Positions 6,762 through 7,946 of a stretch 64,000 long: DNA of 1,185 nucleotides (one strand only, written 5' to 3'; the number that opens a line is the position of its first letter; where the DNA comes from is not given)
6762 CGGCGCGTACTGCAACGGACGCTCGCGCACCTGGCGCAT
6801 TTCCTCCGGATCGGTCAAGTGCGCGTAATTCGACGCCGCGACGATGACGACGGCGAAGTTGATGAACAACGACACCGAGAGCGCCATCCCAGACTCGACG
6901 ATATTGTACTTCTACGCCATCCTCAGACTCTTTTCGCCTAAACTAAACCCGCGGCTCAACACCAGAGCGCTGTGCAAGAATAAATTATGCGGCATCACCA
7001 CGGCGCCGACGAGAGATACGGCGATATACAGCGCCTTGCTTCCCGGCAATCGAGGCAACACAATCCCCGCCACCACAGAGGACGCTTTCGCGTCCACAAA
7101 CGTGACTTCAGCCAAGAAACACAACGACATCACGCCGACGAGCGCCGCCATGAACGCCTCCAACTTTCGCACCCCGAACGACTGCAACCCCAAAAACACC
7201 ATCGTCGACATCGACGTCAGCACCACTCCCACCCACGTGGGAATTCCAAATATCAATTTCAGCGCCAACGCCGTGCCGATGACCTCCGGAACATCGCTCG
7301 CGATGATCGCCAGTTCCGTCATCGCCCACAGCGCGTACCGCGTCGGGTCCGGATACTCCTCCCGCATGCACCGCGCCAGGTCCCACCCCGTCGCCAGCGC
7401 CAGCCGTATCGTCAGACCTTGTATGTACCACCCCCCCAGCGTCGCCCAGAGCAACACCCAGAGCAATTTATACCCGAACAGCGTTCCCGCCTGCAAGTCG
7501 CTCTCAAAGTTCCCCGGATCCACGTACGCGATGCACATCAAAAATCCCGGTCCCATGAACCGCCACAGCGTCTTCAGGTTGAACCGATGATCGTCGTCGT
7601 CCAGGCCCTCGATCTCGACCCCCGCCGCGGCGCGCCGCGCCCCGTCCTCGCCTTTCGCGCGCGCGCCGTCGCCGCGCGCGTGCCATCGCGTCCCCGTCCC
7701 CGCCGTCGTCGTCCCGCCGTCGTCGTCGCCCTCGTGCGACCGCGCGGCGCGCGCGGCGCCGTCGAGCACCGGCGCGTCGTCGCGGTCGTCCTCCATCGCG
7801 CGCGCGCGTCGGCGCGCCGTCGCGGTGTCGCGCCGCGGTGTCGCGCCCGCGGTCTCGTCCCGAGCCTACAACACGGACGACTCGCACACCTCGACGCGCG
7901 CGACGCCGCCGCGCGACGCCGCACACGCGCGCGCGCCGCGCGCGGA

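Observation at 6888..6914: In-frame TAG inside an otherwise intact NRAMP transporter gene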

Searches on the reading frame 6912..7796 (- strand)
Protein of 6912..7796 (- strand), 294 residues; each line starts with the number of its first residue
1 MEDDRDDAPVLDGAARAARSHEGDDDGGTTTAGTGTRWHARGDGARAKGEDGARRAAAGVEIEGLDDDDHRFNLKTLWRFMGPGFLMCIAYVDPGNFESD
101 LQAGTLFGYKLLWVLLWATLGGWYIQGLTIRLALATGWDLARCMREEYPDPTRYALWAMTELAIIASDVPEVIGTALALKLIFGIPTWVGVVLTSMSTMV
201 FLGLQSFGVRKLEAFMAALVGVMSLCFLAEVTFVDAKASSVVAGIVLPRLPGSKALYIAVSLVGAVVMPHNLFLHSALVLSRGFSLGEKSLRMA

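Call 7: search_protein_families(library=pfam, proteins=[window:6912-7796:-])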
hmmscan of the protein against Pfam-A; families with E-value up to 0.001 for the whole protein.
window:6912-7796:- (294 aa): 1 family
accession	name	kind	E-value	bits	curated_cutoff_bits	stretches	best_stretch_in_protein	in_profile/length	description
PF01566.24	Nramp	-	4e-68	230.5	29.8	1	97-286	1-190/357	Natural resistance-associated macrophage protein-like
